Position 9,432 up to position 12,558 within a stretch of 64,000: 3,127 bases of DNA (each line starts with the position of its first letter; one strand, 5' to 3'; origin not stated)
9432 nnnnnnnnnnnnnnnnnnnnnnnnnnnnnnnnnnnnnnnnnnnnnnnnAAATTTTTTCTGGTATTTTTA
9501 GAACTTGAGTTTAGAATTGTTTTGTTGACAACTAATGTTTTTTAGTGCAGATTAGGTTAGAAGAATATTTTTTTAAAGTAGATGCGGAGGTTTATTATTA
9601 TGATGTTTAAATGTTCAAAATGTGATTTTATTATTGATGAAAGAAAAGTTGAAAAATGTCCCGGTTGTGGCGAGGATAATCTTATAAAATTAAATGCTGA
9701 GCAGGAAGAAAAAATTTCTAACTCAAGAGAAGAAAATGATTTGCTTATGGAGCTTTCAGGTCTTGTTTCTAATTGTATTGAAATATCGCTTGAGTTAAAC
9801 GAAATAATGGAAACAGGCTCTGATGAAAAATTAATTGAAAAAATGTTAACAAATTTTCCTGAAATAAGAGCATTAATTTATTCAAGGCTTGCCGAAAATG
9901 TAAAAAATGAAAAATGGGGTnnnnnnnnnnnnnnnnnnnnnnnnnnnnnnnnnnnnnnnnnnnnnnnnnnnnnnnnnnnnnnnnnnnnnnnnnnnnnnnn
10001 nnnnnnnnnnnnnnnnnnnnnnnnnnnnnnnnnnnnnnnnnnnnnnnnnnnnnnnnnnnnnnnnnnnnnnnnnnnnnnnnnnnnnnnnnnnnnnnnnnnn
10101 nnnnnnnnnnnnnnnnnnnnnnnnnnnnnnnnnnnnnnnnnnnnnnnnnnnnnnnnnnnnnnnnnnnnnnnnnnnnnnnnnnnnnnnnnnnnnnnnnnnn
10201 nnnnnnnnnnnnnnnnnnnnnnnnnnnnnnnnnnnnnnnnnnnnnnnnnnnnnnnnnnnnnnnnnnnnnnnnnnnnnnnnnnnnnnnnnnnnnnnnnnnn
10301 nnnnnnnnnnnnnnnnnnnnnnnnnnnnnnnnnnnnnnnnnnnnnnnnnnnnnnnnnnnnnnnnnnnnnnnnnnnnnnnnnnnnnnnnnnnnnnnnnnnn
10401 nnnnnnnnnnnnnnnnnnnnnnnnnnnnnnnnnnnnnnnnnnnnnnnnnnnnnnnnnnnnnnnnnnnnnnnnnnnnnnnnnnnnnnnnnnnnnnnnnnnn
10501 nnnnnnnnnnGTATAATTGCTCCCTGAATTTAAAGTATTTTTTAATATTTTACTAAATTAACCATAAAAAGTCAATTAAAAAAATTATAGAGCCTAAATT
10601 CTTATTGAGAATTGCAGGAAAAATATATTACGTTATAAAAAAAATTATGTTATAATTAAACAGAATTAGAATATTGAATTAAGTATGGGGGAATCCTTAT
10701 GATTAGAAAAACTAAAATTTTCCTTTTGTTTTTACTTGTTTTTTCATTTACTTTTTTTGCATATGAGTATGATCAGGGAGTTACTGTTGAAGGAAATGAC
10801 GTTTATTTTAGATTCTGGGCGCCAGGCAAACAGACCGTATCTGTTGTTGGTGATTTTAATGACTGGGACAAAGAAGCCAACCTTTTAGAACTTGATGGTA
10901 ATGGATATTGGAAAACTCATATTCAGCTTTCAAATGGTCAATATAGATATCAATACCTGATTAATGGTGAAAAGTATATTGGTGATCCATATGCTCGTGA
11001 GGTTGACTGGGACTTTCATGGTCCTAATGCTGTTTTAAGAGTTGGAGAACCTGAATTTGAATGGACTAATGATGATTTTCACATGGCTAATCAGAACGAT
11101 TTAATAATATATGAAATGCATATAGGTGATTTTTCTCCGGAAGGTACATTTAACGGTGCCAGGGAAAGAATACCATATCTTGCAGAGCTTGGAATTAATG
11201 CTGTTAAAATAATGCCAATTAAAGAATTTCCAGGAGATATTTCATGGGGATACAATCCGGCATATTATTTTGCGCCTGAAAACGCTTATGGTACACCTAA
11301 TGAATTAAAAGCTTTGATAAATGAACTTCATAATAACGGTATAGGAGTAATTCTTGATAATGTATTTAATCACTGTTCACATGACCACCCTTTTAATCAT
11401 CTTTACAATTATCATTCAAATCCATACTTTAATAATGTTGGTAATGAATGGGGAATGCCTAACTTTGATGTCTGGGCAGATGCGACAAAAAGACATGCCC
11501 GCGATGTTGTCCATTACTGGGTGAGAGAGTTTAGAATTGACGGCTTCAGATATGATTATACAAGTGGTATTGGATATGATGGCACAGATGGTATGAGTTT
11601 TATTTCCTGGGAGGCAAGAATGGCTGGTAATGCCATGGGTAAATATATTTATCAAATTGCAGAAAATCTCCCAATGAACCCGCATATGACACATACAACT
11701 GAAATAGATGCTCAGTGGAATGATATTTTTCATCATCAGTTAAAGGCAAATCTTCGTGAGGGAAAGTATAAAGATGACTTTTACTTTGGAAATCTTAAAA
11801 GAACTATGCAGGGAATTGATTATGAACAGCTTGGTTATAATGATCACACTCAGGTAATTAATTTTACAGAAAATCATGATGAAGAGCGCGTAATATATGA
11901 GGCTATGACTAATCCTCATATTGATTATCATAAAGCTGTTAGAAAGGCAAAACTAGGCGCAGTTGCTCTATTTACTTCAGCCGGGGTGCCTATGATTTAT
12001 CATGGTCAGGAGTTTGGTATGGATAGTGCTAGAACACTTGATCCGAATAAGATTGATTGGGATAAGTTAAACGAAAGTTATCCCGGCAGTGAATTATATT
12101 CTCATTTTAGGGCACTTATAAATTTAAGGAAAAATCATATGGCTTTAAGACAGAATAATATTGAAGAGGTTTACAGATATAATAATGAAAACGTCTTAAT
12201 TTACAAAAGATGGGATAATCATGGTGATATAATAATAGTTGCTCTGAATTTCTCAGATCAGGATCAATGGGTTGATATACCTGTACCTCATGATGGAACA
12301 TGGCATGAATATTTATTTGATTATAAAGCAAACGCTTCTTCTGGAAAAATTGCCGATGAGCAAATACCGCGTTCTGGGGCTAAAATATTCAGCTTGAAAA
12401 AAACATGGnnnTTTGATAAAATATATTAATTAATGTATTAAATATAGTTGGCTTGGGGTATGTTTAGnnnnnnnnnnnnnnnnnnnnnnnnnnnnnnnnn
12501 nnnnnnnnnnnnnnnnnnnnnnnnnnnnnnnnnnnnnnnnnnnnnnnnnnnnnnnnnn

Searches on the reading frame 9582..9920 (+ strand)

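Call 3: search_protein_families(library=pfam, proteins=[window:9582-9920:+], max_evalue=0.01)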
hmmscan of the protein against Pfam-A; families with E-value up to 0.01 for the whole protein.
window:9582-9920:+ (113 aa): 3 families
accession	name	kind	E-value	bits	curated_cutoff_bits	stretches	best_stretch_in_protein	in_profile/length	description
PF08772.16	Zn_ribbon_NOB1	-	0.0011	19.5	24.9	1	8-44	8-44/72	Nin one binding (NOB1) Zn-ribbon like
PF09845.14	OapC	-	0.0023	18.6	23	1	10-84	3-79/133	Origin-associated protein OapC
PF21349.2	RUBY_RBDX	-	0.0073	16.2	26.5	0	9-31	1-24/30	Rubrerythrin, rubredoxin-like domain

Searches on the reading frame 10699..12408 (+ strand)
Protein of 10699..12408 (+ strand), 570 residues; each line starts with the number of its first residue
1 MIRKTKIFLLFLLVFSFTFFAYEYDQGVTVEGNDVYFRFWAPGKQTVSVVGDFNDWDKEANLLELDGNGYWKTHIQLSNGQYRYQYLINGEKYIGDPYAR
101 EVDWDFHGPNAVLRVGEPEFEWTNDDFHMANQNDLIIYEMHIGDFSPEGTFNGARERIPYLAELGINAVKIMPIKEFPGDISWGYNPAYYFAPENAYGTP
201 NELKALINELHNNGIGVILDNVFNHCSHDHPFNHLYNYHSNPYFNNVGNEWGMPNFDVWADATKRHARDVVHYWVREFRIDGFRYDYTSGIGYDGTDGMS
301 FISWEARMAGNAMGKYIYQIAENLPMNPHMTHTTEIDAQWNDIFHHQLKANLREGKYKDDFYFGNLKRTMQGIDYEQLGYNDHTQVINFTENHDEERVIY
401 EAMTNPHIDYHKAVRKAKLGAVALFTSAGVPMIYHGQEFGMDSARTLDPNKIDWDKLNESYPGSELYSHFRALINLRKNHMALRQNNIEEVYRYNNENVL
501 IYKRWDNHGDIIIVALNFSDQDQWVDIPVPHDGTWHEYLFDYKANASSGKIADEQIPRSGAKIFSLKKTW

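Call 3: search_protein_families(library=pfam, proteins=[window:10699-12408:+], max_evalue=0.01)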
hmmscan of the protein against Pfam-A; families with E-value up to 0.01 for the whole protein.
window:10699-12408:+ (570 aa): 6 families
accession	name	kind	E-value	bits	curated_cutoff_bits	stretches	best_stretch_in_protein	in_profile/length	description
PF00128.31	Alpha-amylase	-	6.8e-33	115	22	2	140-234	15-101/446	Alpha amylase, catalytic domain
PF02922.24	CBM_48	-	1.8e-12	47.8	22.4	1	27-99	3-83/83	Carbohydrate-binding module 48 (Isoamylase N-terminal domain)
PF16561.11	AMPK1_CBM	-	9.6e-08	32.6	26.8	1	40-96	7-61/85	Glycogen recognition site of AMP-activated protein kinase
PF02806.24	Alpha-amylase_C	-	4.1e-06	27.5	21.2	1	495-543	7-54/95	Alpha amylase, C-terminal all-beta domain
PF11941.14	DUF3459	-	5.4e-05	23.9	22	1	470-546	2-74/90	Domain of unknown function (DUF3459)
PF16657.11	Malt_amylase_C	-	0.0011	19.4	27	1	493-539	7-52/75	Maltogenic Amylase, C-terminal domain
